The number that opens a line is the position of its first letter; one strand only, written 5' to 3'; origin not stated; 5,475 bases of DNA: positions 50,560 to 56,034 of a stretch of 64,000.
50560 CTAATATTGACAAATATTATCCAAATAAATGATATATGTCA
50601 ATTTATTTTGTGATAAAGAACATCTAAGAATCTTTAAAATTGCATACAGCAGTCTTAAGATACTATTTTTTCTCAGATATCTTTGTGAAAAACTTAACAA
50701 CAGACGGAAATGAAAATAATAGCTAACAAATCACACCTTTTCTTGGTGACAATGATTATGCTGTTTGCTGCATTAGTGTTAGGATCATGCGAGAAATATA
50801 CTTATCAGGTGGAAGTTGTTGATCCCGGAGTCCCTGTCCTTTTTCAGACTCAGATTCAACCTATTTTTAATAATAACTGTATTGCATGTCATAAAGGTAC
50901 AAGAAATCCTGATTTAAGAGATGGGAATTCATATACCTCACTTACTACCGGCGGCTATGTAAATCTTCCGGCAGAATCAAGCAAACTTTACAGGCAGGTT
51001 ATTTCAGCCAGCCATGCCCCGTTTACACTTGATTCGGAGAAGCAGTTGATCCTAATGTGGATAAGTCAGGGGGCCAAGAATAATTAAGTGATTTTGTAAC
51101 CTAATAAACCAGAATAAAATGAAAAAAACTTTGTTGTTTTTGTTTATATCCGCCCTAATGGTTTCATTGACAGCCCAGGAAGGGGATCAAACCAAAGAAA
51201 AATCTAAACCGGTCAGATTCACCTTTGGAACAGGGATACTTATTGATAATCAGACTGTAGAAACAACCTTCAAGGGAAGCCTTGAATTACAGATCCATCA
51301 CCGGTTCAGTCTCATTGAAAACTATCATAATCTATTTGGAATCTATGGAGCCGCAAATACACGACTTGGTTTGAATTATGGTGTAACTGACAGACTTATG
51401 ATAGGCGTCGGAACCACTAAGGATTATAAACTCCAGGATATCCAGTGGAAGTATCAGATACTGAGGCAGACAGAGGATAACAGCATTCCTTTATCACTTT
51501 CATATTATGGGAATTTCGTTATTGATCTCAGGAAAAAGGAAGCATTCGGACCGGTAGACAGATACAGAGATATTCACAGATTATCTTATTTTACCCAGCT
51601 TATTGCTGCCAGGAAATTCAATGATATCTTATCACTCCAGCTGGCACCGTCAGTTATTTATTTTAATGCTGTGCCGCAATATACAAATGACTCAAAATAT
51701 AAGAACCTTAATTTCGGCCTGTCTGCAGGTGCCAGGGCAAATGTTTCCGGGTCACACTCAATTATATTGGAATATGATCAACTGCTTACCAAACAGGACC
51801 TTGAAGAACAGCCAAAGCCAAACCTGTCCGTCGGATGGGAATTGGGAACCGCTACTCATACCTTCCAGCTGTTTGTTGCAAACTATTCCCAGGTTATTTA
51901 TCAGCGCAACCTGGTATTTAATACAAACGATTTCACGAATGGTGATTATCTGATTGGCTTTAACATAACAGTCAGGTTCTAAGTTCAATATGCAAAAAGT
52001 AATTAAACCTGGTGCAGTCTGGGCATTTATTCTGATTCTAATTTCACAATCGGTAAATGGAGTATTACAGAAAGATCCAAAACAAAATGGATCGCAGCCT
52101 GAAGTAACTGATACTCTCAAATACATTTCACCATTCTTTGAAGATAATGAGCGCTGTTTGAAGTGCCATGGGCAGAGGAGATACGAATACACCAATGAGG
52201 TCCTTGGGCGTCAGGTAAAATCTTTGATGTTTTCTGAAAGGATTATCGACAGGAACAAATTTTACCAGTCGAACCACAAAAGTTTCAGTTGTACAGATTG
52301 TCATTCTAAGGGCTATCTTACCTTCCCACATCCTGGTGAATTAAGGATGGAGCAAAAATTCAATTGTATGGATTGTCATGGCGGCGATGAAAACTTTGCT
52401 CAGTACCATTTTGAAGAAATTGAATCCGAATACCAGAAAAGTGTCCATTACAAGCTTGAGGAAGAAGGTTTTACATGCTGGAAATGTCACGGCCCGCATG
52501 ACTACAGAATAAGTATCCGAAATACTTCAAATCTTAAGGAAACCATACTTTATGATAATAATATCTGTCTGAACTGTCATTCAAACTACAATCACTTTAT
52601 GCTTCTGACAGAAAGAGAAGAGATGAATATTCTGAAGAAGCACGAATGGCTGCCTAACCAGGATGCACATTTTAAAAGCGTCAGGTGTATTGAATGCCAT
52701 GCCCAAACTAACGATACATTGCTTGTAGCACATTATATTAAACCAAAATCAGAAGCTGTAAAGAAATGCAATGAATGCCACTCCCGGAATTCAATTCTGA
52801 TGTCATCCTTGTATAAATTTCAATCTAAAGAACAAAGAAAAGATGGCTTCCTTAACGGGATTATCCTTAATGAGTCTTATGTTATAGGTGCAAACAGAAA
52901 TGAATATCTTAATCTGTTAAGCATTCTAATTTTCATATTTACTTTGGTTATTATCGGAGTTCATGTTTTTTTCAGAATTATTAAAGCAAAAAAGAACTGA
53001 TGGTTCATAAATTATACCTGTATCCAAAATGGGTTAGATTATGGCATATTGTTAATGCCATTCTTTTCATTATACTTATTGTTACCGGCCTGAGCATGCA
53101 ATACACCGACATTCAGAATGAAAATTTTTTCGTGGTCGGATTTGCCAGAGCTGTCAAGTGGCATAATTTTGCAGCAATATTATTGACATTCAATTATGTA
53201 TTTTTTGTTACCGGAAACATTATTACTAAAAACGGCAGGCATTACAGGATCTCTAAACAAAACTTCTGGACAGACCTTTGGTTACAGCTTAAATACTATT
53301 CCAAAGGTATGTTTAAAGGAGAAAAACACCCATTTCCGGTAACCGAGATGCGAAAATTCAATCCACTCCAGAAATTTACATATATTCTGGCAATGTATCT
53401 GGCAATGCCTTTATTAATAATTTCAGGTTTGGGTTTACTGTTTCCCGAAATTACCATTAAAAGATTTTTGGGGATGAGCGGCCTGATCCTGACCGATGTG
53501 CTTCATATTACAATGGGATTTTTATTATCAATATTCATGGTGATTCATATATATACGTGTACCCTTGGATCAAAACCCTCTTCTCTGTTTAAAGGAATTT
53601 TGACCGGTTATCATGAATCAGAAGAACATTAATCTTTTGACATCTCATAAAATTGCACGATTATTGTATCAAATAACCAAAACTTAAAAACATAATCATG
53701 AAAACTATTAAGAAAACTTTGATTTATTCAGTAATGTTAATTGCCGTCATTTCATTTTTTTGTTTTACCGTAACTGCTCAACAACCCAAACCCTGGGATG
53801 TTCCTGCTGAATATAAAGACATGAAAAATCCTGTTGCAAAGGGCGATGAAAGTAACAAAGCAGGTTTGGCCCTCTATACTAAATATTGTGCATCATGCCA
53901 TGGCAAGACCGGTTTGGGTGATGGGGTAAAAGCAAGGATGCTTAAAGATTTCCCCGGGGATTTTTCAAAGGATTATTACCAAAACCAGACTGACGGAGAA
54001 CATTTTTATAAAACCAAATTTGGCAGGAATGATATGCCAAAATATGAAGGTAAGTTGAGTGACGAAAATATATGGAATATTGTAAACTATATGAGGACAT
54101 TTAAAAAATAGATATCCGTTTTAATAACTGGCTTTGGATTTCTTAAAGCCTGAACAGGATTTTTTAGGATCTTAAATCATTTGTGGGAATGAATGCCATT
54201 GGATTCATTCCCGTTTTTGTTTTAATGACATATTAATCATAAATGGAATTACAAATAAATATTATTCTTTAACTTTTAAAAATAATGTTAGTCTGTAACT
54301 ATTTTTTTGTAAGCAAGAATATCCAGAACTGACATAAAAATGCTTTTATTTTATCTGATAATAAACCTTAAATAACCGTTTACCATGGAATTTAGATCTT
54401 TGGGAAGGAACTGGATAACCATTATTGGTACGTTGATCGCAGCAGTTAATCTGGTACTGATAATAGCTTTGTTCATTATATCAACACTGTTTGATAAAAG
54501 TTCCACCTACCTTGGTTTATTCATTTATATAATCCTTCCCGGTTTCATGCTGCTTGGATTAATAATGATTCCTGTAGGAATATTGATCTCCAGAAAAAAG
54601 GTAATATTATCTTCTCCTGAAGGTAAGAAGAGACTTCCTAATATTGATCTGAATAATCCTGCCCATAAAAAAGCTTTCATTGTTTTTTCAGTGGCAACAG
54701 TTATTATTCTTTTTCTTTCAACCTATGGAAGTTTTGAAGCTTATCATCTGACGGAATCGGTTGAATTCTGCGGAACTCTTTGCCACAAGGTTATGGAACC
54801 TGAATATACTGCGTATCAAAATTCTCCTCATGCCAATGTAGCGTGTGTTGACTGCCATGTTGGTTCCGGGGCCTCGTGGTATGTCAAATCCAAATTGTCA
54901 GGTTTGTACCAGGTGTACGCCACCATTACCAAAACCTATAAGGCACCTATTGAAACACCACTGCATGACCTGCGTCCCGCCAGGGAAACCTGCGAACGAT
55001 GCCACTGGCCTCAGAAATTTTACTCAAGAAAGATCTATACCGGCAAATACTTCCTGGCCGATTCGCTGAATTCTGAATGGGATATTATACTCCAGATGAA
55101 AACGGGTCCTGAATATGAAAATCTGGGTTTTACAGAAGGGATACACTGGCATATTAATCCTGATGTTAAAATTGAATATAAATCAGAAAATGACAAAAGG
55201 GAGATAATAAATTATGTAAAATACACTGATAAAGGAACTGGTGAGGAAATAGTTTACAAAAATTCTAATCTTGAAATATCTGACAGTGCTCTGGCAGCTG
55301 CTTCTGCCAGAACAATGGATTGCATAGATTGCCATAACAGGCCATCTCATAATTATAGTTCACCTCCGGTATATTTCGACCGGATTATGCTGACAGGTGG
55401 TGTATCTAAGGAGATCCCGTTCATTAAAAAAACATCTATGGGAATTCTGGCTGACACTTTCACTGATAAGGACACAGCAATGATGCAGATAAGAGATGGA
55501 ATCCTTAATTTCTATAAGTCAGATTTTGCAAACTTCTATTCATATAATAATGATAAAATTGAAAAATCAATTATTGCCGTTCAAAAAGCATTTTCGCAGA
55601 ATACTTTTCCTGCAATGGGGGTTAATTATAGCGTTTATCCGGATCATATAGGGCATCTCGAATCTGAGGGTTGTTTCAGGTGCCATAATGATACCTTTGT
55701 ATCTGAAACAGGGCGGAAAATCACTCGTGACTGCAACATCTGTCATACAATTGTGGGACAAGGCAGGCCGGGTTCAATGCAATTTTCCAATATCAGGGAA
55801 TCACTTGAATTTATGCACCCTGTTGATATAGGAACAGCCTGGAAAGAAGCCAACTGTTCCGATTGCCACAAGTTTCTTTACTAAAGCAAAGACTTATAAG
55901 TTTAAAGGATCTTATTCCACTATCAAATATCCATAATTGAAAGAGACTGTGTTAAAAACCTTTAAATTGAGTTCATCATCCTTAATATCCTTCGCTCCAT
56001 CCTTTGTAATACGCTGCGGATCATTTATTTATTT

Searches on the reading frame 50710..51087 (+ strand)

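Call 7: search_protein_families(library=pfam, proteins=[window:50710-51087:+], max_evalue=0.001)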
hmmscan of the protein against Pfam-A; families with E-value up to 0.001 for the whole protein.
window:50710-51087:+ (125 aa): 0 families

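Call 67: search_protein_families(library=ncbifam, proteins=[window:50710-51087:+], max_evalue=0.01)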
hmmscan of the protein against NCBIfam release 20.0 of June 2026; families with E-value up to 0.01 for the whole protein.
window:50710-51087:+ (125 aa): 3 families
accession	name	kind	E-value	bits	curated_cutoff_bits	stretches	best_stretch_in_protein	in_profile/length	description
NF047812.1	LIC11213_lipo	equivalog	6.8e-07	29.4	100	1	45-123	41-117/118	LIC11213 family lipoprotein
NF052339.1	hydrazine_alpha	equivalog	0.0021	16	800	1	43-77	668-702/804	hydrazine synthase subunit alpha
NF045774.1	cytochro_C551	exception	0.0044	17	118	1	14-69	6-66/110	cytochrome c551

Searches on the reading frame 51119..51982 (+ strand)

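Call 7: search_protein_families(library=pfam, proteins=[window:51119-51982:+], max_evalue=0.001)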
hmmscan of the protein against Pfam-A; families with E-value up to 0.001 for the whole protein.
window:51119-51982:+ (287 aa): 1 family
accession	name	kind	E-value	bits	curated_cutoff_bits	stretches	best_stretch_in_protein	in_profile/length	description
PF19089.6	DUF5777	-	1.1e-70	238.2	23.1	1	38-287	3-247/247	Membrane bound beta barrel domain (DUF5777)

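Call 67: search_protein_families(library=ncbifam, proteins=[window:51119-51982:+], max_evalue=0.01)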
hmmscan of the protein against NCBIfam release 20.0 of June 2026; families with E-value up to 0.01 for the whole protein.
window:51119-51982:+ (287 aa): 0 families

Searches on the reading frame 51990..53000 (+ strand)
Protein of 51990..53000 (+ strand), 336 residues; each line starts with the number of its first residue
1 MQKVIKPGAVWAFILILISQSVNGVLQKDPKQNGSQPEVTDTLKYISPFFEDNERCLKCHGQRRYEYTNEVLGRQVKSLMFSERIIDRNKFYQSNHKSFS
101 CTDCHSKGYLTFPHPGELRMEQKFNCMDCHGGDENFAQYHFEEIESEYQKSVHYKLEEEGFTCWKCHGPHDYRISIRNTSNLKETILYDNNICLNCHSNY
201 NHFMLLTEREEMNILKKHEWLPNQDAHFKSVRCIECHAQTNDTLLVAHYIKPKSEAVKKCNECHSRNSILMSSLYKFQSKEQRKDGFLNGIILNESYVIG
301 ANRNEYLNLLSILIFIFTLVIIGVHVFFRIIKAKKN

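Call 7: search_protein_families(library=pfam, proteins=[window:51990-53000:+], max_evalue=0.001)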
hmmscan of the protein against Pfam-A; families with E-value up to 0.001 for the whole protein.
window:51990-53000:+ (336 aa): 7 families
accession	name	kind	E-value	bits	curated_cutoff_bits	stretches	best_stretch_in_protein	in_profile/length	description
PF14522.11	Cytochrome_C7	-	2e-15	56.8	24.8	2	95-138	7-56/67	Cytochrome c7 and related cytochrome c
PF14537.11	Cytochrom_c3_2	-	8.1e-10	39.5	25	1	96-173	4-70/79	Cytochrome c3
PF00684.25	DnaJ_CXXCXGXG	-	1.1e-05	26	32.7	0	96-133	13-51/65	DnaJ central domain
PF02085.21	Cytochrom_CIII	-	0.00017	22.3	22.9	0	90-170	22-85/101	Class III cytochrome C family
PF09699.15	Paired_CXXCH_1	-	0.00027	21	20.6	0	100-133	8-39/41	Doubled CXXCH motif (Paired_CXXCH_1)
PF22678.1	Cytochrom_c_NrfB-like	-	0.00029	21.7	27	0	126-197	1-65/89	Cytochrome c-type protein NrfB-like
PF13435.11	Cytochrome_C554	-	0.00034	21.9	20.8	0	56-131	2-84/84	Cytochrome c554 and c-prime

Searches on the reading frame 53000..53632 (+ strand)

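Call 7: search_protein_families(library=pfam, proteins=[window:53000-53632:+], max_evalue=0.001)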
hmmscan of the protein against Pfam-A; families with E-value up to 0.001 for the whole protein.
window:53000-53632:+ (210 aa): 2 families
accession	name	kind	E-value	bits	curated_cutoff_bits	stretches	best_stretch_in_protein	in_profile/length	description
PF01292.26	Ni_hydr_CYTB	-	1.3e-24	87.4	30.1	1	8-193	2-168/179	Prokaryotic cytochrome b561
PF14358.11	DUF4405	-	0.00055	20.8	26.7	0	130-185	4-63/66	Domain of unknown function (DUF4405)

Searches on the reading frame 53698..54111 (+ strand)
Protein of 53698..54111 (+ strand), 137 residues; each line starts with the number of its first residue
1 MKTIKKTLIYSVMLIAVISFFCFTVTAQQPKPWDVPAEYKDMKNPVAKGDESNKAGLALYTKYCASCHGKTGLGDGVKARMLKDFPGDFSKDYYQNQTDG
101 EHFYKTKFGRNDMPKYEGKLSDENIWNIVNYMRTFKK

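Call 3: search_protein_families(library=pfam, proteins=[window:53698-54111:+], max_evalue=0.1)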
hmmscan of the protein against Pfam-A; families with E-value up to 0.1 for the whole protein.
window:53698-54111:+ (137 aa): 2 families
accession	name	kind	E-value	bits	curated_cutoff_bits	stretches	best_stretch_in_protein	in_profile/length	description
PF13442.11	Cytochrome_CBB3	-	2.8e-13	50.4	27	1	54-132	4-68/68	Cytochrome C oxidase, cbb3-type, subunit III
PF00034.26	Cytochrom_C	-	3.5e-10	41.5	21.3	1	55-134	3-88/90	Cytochrome c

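Call 4: search_protein_families(library=ncbifam, proteins=[window:53698-54111:+], max_evalue=0.1)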
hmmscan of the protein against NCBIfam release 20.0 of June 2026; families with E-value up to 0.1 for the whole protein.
window:53698-54111:+ (137 aa): 11 families
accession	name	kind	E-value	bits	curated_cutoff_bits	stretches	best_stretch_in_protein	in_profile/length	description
NF011054.0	PRK14486.1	equivalog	1.4e-11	44.4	447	1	40-136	202-291/294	putative bifunctional cbb3-type cytochrome c oxidase subunit II/cytochrome c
TIGR04494.1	c550_PedF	equivalog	7.6e-10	38.8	122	1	42-135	39-130/133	cytochrome c-550 PedF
NF045930.1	Cytc6PetJCyano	equivalog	6.1e-06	26.1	135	1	53-132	28-102/110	cytochrome c6 PetJ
TIGR00782.1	ccoP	equivalog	6.7e-06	25.6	179.95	1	51-134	105-191/285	cytochrome-c oxidase, cbb3-type subunit III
NF050122.1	bc1_QcrC_actin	exception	6.8e-06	25.6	200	2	47-136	132-212/253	cytochrome bc1 complex diheme cytochrome c subunit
NF033864.1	cytochrome579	equivalog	0.00013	21.8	280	1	37-133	33-137/179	cytochrome 579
TIGR03872.1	cytochrome_MoxG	equivalog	0.00035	20.7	147.8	1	43-136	34-122/133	cytochrome c(L), periplasmic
NF045773.1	cytochro_C550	exception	0.0026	17.7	125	1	34-92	33-86/118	cytochrome c550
NF045774.1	cytochro_C551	exception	0.0042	17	118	1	45-74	31-60/110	cytochrome c551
NF052246.1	SorB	equivalog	0.015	15.4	93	0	35-69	8-33/80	SorB family sulfite dehydrogenase c-type cytochrome subunit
NF040606.1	CytoC_perox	subfamily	0.022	14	150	0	52-71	297-316/524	di-heme-cytochrome C peroxidase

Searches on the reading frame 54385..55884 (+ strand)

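Call 3: search_protein_families(library=pfam, proteins=[window:54385-55884:+], max_evalue=0.1)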
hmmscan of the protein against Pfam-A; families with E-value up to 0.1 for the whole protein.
window:54385-55884:+ (499 aa): 7 families
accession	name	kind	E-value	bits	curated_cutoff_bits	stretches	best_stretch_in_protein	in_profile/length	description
PF03264.19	Cytochrom_NNT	-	5.9e-12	46.1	24.1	1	95-187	5-101/174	NapC/NirT cytochrome c family, N-terminal region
PF02085.21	Cytochrom_CIII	-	7e-08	33.2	22.9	2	412-496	16-83/101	Class III cytochrome C family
PF14522.11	Cytochrome_C7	-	7e-07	29.4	24.8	1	419-496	3-67/67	Cytochrome c7 and related cytochrome c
PF14537.11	Cytochrom_c3_2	-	0.0001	23.1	25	1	424-496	2-65/79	Cytochrome c3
PF22113.1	Mtrc-MtrF_II-IV_dom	-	0.0018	18.3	30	1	442-496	76-128/176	Outer membrane cytochrome MtrC/MtrF-like, domains II/IV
PF13194.11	DUF4010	-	0.019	15.1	30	1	18-114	60-144/210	Domain of unknown function (DUF4010)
PF09699.15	Paired_CXXCH_1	-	0.074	13.2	20.6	0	309-322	5-18/41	Doubled CXXCH motif (Paired_CXXCH_1)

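Call 4: search_protein_families(library=ncbifam, proteins=[window:54385-55884:+], max_evalue=0.1)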
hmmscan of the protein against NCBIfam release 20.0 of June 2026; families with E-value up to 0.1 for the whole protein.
window:54385-55884:+ (499 aa): 13 families
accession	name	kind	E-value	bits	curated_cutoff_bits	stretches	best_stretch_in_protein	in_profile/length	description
TIGR03153.1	cytochr_NrfH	equivalog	4.5e-18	65.6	134.2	1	101-207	3-109/138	cytochrome c nitrite reductase small subunit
NF011606.0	PRK15032.1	equivalog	1.2e-05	24.7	455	1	89-182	8-105/390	pentaheme c-type cytochrome TorC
TIGR02162.1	torC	equivalog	1.3e-05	24.6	478.2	1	89-187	7-110/387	pentaheme c-type cytochrome TorC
TIGR03508.1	decahem_SO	subfamily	3.8e-05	23.3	192.2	1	116-210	60-153/258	DmsE family decaheme c-type cytochrome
NF047727.1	4hemeCytCCctA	equivalog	0.00015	21.9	180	1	424-495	34-104/109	tetraheme c-type cytochrome CctA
TIGR03146.1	cyt_nit_nrfB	equivalog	0.00097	19.4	166.6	0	430-496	25-92/145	cytochrome c nitrite reductase pentaheme subunit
NF041781.1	mnquin_red_QrcA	equivalog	0.0014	18.2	180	0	301-334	108-141/174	menaquinone reductase multiheme cytochrome c subunit QrcA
TIGR04315.1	octaheme_Shew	subfamily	0.0017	17.5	375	0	126-208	72-153/440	tetrathionate reductase family octaheme c-type cytochrome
TIGR02161.1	napC_nirT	subfamily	0.0094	15.9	310.6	1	110-184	28-108/185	periplasmic nitrate (or nitrite) reductase c-type cytochrome, NapC/NirT family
TIGR03507.1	decahem_SO1788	subfamily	0.018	13.5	209.3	1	113-456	231-519/672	OmcA/MtrC family decaheme c-type cytochrome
TIGR00555.1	panK_eukar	equivalog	0.024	14.1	247.6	1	285-413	10-131/304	type II pantothenate kinase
NF041028.1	decahem_GSU2203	exception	0.03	13.5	325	1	117-210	92-184/317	GSU2203 family decaheme c-type cytochrome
NF051471.1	cytcCgr1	equivalog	0.034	13.8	340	1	94-157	5-62/204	cytochrome c-type protein Cgr1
